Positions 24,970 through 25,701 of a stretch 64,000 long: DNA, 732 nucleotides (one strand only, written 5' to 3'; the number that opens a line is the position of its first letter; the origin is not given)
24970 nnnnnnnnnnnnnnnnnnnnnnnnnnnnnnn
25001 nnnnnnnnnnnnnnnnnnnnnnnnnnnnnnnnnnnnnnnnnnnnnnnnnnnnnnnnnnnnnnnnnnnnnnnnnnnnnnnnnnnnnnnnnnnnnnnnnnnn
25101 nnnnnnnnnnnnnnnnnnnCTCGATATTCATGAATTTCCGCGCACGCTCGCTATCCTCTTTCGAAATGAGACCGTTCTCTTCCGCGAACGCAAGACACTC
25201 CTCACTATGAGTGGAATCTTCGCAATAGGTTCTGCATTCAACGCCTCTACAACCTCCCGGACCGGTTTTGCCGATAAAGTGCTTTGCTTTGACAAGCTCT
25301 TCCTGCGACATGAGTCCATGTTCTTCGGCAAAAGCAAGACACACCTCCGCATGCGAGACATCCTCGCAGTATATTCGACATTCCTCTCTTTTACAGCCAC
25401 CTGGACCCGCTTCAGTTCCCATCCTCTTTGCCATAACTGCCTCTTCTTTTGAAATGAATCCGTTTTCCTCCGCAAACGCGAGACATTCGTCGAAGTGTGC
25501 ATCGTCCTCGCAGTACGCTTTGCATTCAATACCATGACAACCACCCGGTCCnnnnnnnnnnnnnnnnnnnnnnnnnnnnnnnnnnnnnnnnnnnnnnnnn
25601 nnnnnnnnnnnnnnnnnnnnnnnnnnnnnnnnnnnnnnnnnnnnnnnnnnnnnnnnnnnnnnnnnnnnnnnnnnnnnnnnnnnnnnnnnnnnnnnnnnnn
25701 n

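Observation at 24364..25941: Secreted protein with eight tandem four-cysteine repeats and a Q/Y-rich low-complexity tail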

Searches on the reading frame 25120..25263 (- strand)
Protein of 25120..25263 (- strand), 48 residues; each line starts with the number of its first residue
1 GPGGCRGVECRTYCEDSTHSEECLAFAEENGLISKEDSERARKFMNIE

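Call 44: search_protein_representatives(alignment_id=A3)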
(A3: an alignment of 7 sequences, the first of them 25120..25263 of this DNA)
Query: 7 sequences, 48 profile positions. Proteins with E-value up to 0.001 (for the whole library): 1697; up to 1e-10: 1397; up to 1e-30: 871. The best 150 are listed.
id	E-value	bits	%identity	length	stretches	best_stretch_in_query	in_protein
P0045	2.7e-130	440.2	-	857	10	1-47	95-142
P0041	7.4e-130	438.9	-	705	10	1-46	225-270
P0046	8.6e-129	435.5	-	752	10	1-47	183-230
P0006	3.4e-128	433.5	-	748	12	1-44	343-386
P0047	6.8e-128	432.6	-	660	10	1-46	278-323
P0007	7.7e-128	432.4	-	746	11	1-46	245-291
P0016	1.2e-127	431.8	-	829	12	1-44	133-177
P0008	2.1e-127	431.0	-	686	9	1-46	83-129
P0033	1.0e-126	428.8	-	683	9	1-46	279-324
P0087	4.6e-126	426.7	-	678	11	1-46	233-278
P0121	5.8e-125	423.2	-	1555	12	1-44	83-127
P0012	2.4e-124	421.2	-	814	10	1-48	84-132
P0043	5.4e-122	413.7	-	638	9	1-46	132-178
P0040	3.4e-121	411.1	-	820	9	1-45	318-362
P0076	2.8e-120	408.2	-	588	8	1-45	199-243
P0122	6.6e-119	403.8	-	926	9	1-47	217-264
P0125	2.2e-116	395.7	-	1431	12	1-47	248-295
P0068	2.6e-113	385.9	-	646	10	1-46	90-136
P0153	1.5e-95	329.0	-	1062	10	1-45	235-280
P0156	6.0e-95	327.1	-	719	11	1-45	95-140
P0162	9.3e-92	316.9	-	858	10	2-45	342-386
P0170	2.8e-90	312.1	-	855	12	1-46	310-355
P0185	1.2e-85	297.4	-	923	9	2-44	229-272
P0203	1.9e-81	283.9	-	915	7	1-46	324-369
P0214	5.4e-80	279.2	-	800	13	1-43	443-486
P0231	2.2e-77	270.9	-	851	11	1-45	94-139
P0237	3.8e-77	270.1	-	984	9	2-44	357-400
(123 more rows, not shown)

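Call 55: search_protein_families(library=pfam, proteins=[P0121, P0125, P0153, P0237, P0122, P0185, P0203], max_evalue=0.001)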
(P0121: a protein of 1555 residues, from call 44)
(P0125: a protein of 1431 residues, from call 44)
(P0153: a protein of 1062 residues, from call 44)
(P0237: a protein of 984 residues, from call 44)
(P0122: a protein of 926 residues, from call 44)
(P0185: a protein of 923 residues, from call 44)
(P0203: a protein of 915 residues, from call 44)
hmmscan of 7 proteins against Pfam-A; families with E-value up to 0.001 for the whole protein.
P0121 (1555 aa): 0 families

P0125 (1431 aa): 0 families

P0153 (1062 aa): 1 family
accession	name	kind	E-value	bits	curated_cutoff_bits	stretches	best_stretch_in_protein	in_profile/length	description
PF13385.13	Laminin_G_3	-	9.5e-25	87.9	27.6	1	841-992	12-150/151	Concanavalin A-like lectin/glucanases superfamily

P0237 (984 aa): 3 families
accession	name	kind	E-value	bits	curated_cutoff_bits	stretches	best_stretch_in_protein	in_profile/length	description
PF13385.13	Laminin_G_3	-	1.7e-27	96.9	27.6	1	741-903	1-150/151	Concanavalin A-like lectin/glucanases superfamily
PF02210.31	Laminin_G_2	-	9.6e-06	26.5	22.9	1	799-893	25-123/126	Laminin G domain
PF07953.20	Toxin_R_bind_N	-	2e-05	24.8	23.8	1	734-897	26-190/191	Clostridium neurotoxin, N-terminal receptor binding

P0122 (926 aa): 0 families

P0185 (923 aa): 1 family
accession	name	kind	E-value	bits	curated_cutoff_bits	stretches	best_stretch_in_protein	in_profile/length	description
PF13385.13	Laminin_G_3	-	6.3e-26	91.8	27.6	1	672-825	10-151/151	Concanavalin A-like lectin/glucanases superfamily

P0203 (915 aa): 0 families

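Call 86: list_cluster_members(proteins=[P0121, P0125, P0153, P0237, P0185, P0214, P0170, P0231, P0162, P0156])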
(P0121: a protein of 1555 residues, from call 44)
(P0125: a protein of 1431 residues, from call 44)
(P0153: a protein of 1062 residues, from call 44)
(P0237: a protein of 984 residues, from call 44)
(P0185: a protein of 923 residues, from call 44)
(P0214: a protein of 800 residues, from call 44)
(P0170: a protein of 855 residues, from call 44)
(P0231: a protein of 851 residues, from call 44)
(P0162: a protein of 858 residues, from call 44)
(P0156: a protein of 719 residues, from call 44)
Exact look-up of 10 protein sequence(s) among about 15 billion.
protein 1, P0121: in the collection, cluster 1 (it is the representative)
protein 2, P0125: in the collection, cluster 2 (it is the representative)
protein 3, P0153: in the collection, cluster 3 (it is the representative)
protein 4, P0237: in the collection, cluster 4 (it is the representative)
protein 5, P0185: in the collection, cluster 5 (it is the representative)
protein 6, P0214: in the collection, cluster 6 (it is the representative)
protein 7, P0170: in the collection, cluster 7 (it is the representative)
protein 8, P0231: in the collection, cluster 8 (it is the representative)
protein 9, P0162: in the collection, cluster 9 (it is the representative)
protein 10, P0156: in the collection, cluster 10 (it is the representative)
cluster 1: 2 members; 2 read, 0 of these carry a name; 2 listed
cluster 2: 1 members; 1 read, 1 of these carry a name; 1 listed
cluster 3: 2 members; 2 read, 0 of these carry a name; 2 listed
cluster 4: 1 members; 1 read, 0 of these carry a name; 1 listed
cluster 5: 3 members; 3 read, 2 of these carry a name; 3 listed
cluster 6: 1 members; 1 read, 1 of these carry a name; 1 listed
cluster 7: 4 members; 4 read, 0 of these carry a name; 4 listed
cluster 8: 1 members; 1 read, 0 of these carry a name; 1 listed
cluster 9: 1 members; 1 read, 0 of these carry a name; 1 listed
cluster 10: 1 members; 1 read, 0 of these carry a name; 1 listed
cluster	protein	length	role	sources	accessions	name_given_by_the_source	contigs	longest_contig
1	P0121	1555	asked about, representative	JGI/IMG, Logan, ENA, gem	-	-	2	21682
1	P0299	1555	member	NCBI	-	-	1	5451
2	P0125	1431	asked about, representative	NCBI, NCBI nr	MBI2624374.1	hypothetical protein HYW67_02665 [Candidatus Parcubacteria bacterium] | hypothetical protein [Candidatus Parcubacteria bacterium]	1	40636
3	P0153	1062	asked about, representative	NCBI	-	-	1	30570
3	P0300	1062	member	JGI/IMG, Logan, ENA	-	-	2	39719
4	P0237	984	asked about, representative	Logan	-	-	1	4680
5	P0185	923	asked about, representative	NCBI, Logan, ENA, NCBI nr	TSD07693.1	MAG: hypothetical protein Greene07144_826 [Parcubacteria group bacterium Greene0714_4]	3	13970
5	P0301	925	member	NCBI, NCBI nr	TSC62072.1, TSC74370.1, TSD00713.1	MAG: hypothetical protein G01um101448_185 [Parcubacteria group bacterium Gr01-1014_48] | MAG: hypothetical protein Greene041614_733 [Parcubacteria group bacterium Greene0416_14]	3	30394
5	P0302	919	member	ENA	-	-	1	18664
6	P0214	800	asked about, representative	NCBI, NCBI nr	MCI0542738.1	hypothetical protein L0Y69_03255 [bacterium] | hypothetical protein [bacterium]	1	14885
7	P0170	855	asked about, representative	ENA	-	-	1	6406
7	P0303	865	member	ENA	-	-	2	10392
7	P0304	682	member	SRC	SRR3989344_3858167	-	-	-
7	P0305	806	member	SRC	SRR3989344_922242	-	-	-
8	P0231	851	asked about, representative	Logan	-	-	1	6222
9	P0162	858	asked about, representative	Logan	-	-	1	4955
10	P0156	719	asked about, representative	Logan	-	-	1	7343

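Call 95: find_encoding_contigs(protein=P0153, flank=3000, max_places=1)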
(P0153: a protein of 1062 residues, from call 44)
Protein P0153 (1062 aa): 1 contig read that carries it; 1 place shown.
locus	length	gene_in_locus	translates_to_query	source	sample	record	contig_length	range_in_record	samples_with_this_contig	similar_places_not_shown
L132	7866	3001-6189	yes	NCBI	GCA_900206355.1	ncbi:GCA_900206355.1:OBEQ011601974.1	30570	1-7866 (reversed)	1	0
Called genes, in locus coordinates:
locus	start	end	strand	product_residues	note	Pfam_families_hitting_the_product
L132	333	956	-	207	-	-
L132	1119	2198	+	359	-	PF14388:DUF4419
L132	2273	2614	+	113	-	-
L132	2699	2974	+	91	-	-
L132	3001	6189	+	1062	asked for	PF13385:Laminin_G_3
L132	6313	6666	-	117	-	-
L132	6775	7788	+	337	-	PF00535:Glycos_transf_2, PF13641:Glyco_tranf_2_3, PF01644:Chitin_synth_1 (faint), PF13632:Glyco_trans_2_3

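Call 96: find_encoding_contigs(protein=P0125, flank=3000, max_places=1)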
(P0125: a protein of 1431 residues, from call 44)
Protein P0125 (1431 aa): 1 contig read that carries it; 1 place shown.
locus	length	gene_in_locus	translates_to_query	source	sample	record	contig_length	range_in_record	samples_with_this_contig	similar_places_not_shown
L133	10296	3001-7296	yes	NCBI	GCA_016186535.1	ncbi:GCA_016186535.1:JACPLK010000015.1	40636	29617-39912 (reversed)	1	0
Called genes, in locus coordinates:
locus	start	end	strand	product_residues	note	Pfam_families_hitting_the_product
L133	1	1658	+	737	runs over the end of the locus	PF16656:Pur_ac_phosph_N, PF00404:Dockerin_1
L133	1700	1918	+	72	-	-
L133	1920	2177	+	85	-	-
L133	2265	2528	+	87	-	-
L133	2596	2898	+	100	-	-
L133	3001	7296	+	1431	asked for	-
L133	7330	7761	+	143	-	-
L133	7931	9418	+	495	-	PF02366:PMT, PF13231:PMT_2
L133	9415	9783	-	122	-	PF00355:Rieske, PF13806:Rieske_2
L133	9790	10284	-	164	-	PF00717:Peptidase_S24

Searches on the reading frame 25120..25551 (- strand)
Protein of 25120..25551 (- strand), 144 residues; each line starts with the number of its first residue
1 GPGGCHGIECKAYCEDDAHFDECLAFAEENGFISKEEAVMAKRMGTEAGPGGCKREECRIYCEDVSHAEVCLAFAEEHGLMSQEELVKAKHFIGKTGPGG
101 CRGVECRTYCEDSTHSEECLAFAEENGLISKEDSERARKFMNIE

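Call 61: predict_structure(alignment_id=A1)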
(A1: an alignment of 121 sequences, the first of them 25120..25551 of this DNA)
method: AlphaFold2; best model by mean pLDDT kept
length: 144 residues; sequences in the alignment: 121
mean_pLDDT: 92.4   pTM: 0.73
mean pLDDT of the five models: 92.4, 91.8, 90.5, 89.9, 88.7
residues with pLDDT >= 90: 117; 70-90: 26; 50-70: 1; < 50: 0
segments of 3 or more residues with pLDDT < 50: none
pLDDT, mean of each block of 10 residues (from residue 1): 92 92 96 94 90 91 93 95 93 91 91 95 94 94 77
secondary structure, 60 per line:
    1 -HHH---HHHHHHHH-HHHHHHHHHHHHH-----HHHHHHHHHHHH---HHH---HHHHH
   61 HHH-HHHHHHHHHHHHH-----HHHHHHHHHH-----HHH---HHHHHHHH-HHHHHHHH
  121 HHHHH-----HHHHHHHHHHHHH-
elements in order: H8-15 H17-29 H35-46 H56-63 H65-77 H83-92 H104-111 H113-125 H131-143

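Call 70: fold_search(model_id=the predicted structure, library=pdb)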
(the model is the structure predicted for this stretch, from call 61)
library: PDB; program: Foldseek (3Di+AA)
matches with E <= 10: 19; with E <= 0.001: 0
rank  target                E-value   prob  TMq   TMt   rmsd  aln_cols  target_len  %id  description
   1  5gkk_B                2.5e+00  0.20  0.25  0.25   7.1        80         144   15  Crystal structure of a homing endonuclease, I-TnaI (released 2017-07-12)
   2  6tnn_I                3.7e+00  0.06  0.20  0.21  12.6       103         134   16  Mini-RNase III (Mini-III) bound to 50S ribosome with precursor 23S rRNA (released 2020-09-30)
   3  2h7v_C                5.3e+00  0.03  0.18  0.10  16.1       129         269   14  Co-crystal structure of YpkA-Rac1 (released 2006-09-19)
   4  8otx_A                5.6e+00  0.08  0.21  0.03  12.5        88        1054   18  Cryo-EM structure of Strongylocentrotus purpuratus sperm-specific Na+/H+ exchanger SLC9C1 in nanodisc (released 2023-11-01)
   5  8k89_B                5.9e+00  0.10  0.21  0.41  15.8        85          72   16  Crystal structure of NFIL3 (released 2024-03-06)
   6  4g7h_D                5.9e+00  0.05  0.21  0.03  14.6        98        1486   16  Crystal structure of Thermus thermophilus transcription initiation complex (released 2012-10-31)
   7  8f5p_C                6.3e+00  0.03  0.21  0.05  12.7       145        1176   14  Structure of Leishmania tarentolae IFT-A (state 2) (released 2022-12-21)
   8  7o6u                  6.7e+00  0.10  0.24  0.47  13.5        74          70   20  Crystal structure of the VIN3 VEL polymerising domain (R554A R556D mutant) (released 2022-11-09)
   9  7oqv_CCC              6.7e+00  0.08  0.22  0.40  11.0        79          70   18  Crystal structure of the polymerising VEL domain of VIN3 (I575D mutant) (released 2022-11-09)
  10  4h7y_A                7.5e+00  0.03  0.21  0.22  13.3       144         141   17  Crystal structure of the tetratricopeptide repeat (TPR) motif of human dual specificity protein kinase Mps1 (released 2012-12-12)
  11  8jhk_A                8.0e+00  0.02  0.17  0.05  14.8       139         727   16  Cryo-EM structure of the DOCK5/ELMO1 complex, focused on one protomer (released 2024-05-29)
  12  1vp7_C                8.4e+00  0.06  0.18  0.33  13.3        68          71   25  Crystal structure of Exodeoxyribonuclease VII small subunit (NP_881400.1) from Bordetella pertussis at 2.40 A resoluti (released 2004-10-26)
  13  8pd2                  8.4e+00  0.03  0.21  0.04  16.5       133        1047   16  Ligand-free SpSLC9C1 in lipid nanodiscs, protomer state 1 (released 2023-11-08)
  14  8pdv                  9.0e+00  0.08  0.21  0.03  11.7        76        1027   20  cGMP-bound SpSLC9C1 in lipid nanodiscs, protomer (released 2023-11-08)
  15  7xgg_A                9.0e+00  0.02  0.20  0.17  19.0       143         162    8  Crystal structure of BCL-xL in complex with computationally designed inhibitor protein (released 2022-07-20)
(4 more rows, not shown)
